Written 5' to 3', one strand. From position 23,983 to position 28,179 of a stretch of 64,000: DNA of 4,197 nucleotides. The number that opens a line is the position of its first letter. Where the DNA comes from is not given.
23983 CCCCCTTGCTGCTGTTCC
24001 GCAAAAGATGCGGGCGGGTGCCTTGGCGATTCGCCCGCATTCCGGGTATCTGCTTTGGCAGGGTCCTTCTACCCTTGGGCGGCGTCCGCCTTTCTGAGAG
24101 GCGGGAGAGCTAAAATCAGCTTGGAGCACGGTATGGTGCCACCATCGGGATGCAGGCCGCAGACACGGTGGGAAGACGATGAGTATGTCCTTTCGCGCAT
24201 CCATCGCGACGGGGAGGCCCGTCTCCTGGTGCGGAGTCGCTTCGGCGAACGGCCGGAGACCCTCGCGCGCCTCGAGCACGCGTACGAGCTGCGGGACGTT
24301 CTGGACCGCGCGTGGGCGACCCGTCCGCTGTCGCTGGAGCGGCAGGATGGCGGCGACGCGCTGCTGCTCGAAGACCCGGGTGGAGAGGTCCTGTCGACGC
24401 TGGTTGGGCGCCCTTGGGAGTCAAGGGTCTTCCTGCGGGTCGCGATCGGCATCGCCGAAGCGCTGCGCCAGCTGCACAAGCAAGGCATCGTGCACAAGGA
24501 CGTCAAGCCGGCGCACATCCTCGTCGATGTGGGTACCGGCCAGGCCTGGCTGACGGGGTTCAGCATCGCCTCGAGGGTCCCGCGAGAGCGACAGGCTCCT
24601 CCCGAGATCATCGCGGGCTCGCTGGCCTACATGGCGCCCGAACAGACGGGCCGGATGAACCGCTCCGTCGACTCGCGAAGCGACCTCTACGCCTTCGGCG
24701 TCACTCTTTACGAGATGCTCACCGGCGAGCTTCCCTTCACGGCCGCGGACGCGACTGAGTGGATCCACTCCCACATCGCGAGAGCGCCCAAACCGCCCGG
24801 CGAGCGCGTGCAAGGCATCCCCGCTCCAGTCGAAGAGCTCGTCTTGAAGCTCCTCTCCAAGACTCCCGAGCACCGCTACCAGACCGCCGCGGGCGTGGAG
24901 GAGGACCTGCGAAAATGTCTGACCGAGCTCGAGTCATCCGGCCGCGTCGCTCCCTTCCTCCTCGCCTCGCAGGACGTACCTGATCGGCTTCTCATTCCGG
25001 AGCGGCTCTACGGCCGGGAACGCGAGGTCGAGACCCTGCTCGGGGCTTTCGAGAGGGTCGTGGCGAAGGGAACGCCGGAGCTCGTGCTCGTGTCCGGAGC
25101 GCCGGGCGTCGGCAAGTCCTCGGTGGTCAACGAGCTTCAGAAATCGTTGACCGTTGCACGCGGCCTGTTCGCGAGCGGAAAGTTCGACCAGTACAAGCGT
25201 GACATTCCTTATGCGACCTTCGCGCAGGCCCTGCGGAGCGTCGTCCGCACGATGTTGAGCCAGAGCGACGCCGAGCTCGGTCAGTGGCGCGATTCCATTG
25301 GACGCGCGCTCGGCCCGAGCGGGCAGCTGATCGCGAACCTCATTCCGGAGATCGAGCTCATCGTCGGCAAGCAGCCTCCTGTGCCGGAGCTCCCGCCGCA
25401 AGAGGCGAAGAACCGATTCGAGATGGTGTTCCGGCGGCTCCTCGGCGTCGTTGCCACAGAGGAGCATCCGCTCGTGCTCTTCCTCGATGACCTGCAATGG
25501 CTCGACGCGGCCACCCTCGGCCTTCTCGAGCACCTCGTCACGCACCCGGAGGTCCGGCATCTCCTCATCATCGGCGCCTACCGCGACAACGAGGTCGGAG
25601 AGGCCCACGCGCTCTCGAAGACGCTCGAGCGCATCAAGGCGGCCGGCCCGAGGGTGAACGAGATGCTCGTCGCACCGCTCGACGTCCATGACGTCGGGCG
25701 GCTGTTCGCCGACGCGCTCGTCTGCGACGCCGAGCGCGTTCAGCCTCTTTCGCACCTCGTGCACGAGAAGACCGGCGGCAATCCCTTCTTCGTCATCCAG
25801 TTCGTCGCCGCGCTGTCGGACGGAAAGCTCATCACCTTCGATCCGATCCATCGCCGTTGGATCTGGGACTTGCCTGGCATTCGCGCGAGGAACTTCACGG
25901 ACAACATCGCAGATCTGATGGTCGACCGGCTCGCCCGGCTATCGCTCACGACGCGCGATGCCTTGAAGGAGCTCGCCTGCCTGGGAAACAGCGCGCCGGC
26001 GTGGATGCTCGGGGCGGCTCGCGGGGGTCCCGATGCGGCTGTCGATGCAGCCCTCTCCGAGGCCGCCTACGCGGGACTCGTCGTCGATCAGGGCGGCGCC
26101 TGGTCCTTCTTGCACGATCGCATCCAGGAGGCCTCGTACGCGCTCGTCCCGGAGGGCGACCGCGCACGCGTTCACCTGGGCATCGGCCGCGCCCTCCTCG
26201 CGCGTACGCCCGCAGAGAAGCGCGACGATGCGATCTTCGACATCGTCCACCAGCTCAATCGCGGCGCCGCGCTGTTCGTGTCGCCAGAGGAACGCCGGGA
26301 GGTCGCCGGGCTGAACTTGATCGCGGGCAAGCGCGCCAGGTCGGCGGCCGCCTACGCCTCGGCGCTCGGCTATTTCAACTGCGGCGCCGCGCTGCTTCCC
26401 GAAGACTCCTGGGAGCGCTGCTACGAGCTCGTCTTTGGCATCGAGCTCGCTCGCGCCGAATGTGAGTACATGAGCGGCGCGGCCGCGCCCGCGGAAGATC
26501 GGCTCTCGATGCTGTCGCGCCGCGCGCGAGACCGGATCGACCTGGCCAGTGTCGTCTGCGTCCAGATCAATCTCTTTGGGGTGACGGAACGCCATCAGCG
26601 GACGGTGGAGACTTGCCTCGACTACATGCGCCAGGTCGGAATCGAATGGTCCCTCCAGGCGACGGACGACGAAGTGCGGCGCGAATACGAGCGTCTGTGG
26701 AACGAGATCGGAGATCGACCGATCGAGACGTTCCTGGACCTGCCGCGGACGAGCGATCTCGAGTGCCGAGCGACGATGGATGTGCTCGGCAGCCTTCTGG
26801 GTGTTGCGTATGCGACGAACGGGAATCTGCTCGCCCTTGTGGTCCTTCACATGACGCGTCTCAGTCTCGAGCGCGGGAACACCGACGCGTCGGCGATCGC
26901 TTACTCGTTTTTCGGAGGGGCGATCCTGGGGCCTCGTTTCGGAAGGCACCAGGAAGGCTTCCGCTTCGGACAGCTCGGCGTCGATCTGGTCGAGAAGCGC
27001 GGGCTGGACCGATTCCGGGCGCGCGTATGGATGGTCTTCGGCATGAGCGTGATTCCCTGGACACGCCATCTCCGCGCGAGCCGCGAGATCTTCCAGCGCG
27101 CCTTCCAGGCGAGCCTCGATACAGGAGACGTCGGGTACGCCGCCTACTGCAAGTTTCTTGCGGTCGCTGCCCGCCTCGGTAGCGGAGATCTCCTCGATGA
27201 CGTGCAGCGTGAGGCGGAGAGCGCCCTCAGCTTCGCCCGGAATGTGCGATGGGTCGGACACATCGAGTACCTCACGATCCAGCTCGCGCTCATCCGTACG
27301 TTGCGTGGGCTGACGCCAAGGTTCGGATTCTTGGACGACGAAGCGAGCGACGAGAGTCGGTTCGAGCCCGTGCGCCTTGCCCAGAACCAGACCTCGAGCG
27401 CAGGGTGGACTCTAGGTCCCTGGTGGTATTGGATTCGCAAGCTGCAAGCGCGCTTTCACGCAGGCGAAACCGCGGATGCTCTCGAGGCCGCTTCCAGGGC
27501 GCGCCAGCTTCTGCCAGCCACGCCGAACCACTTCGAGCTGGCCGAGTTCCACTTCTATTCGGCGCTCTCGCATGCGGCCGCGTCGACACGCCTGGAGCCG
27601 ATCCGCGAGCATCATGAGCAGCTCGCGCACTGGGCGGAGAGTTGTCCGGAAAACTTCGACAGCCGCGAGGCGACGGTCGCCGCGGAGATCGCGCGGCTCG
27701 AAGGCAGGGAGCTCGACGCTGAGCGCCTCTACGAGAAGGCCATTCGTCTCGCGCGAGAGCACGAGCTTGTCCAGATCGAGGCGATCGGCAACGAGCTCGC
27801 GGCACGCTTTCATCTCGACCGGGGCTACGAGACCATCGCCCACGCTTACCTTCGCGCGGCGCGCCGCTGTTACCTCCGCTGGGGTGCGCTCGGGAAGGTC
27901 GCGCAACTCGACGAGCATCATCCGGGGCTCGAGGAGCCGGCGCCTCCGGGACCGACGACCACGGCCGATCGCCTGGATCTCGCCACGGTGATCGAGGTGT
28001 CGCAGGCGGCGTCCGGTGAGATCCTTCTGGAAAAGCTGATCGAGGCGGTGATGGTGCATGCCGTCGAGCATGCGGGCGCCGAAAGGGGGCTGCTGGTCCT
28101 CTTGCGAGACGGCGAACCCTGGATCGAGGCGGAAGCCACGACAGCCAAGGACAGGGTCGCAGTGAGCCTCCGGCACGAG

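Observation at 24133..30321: One polypeptide couples a kinase-like/STAND/TPR/GAF/PAS sensory chassis directly to a sigma-54 AAA+ activator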

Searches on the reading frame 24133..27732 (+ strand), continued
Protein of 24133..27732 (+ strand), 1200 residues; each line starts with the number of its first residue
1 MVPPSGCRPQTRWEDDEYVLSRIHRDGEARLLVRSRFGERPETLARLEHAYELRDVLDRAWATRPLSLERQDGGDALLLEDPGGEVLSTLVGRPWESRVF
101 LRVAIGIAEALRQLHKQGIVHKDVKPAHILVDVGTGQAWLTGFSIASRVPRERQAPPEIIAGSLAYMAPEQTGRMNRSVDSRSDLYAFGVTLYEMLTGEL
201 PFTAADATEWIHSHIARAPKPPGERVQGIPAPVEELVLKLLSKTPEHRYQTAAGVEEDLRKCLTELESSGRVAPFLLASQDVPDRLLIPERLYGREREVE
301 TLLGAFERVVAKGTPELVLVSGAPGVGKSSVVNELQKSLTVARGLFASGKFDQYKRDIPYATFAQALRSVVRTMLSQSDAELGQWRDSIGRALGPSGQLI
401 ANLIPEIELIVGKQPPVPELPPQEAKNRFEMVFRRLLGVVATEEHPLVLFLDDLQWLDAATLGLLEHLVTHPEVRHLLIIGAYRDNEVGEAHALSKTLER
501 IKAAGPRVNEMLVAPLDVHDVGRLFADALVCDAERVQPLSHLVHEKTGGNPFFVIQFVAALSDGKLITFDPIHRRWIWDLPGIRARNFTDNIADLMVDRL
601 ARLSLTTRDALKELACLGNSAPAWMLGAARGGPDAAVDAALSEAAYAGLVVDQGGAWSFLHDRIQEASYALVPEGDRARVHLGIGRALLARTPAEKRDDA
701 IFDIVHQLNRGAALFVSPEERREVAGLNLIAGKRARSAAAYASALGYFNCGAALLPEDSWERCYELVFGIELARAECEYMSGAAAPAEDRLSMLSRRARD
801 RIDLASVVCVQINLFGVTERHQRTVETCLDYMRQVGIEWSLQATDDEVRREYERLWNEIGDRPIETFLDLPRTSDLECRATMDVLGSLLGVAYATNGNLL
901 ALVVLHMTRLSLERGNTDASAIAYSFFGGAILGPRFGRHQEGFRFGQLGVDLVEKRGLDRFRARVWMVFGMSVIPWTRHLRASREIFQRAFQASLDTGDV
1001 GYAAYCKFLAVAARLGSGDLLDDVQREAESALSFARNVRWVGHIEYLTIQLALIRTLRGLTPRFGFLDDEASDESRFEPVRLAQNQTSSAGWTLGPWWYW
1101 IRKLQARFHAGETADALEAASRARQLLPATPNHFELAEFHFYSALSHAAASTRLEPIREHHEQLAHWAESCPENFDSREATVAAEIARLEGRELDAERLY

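Call 95: search_protein_families(library=pfam, alignment_id=A7, max_evalue=0.00001)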
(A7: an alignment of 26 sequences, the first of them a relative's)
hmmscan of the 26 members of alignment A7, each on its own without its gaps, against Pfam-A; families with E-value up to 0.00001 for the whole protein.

A. member 1, P0163 (1845 aa): 12 families
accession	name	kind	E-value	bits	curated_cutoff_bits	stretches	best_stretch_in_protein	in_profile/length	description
PF13191.12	AAA_16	-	1.9e-45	155.8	32.6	1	293-482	1-167/167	AAA ATPase domain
PF00069.31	Pkinase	-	4.8e-36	124.9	31.7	1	4-254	2-255/263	Protein kinase domain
PF07714.23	PK_Tyr_Ser-Thr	-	2.4e-20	73.4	23.1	1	22-250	24-248/258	Protein tyrosine and serine/threonine kinase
PF02518.31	HATPase_c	-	3.7e-20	72.8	26.4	1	1733-1840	4-109/111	Histidine kinase-, DNA gyrase B-, and HSP90-like ATPase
PF00512.31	HisKA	-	4.4e-14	52.7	26.9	1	1623-1686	3-63/66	His Kinase A (phospho-acceptor) domain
PF01590.32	GAF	-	6.6e-13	49.8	22.4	1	1307-1448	3-133/133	GAF domain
PF13185.12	GAF_2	-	3e-11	44.1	28.6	1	1307-1449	5-136/136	GAF domain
PF08448.16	PAS_4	-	3.5e-11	43.8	23.1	1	1475-1591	1-109/110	PAS fold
PF14531.12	Kinase-like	-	7.6e-08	32.4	25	1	107-224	153-274/289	Kinase-like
PF00989.32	PAS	-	4.5e-07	30.3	22.6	1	1471-1587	3-113/113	PAS fold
PF13426.13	PAS_9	-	2.7e-06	28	27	1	1480-1589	2-103/103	PAS domain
PF13188.13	PAS_8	-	2.9e-06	27.4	21.8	0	1471-1517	3-50/65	PAS domain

B. families by the number of members that match (of 26 scanned): 24 families
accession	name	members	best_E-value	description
PF00069.31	Pkinase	26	7.3e-65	Protein kinase domain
PF13191.12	AAA_16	26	1.9e-45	AAA ATPase domain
PF07714.23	PK_Tyr_Ser-Thr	26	2.4e-44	Protein tyrosine and serine/threonine kinase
PF01590.32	GAF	26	2.4e-24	GAF domain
PF13185.12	GAF_2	26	1.2e-23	GAF domain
PF02518.31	HATPase_c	24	4e-30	Histidine kinase-, DNA gyrase B-, and HSP90-like ATPase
PF00512.31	HisKA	15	1.1e-22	His Kinase A (phospho-acceptor) domain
PF13492.12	GAF_3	15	3.6e-10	GAF domain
PF00072.30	Response_reg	10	5.2e-44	Response regulator receiver domain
PF08447.18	PAS_3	9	4.7e-24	PAS fold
PF13426.13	PAS_9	9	1.6e-20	PAS domain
PF07568.18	HisKA_2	7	4.8e-27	Histidine kinase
PF08448.16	PAS_4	7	2.2e-17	PAS fold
PF00989.32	PAS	6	2.1e-25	PAS fold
PF13188.13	PAS_8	5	6e-15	PAS domain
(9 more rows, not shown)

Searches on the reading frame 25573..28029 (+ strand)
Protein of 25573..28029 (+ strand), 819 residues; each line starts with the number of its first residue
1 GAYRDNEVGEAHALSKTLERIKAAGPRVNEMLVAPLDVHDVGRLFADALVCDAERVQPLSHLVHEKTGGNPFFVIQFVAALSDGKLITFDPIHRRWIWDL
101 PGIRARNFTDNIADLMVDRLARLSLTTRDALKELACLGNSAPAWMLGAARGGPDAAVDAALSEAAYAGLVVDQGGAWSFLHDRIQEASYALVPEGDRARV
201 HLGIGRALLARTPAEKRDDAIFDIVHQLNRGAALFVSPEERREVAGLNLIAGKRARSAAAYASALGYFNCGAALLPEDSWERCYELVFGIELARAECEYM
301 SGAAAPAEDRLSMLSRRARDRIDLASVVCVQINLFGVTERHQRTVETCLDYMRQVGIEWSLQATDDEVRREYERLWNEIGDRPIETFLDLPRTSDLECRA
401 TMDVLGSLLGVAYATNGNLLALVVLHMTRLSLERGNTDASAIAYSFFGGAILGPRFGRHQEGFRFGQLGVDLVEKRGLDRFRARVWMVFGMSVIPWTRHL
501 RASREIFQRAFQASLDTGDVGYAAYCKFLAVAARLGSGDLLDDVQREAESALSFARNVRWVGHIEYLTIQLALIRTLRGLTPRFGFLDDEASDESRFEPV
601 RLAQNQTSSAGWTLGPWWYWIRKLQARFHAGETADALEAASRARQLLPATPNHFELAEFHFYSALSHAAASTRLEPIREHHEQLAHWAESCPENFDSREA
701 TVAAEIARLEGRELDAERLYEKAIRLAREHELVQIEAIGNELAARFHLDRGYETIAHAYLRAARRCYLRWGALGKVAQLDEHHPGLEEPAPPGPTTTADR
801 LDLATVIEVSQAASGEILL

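Call 52: search_protein_families(library=pfam, proteins=[window:25573-28029:+], max_evalue=1)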
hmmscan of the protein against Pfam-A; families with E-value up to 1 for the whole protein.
window:25573-28029:+ (819 aa): 3 families
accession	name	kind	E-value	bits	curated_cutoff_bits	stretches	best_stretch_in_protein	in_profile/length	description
PF22735.1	NNH3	-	0.12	12.8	27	1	652-746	50-134/213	NACHT N-terminal Helical domain 3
PF25503.1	TPR_CHK1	-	0.35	10.6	27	1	673-733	126-188/245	CHK1-like, TPR repeats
PF07719.23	TPR_2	-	0.43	11.3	27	0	704-729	8-33/34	Tetratricopeptide repeat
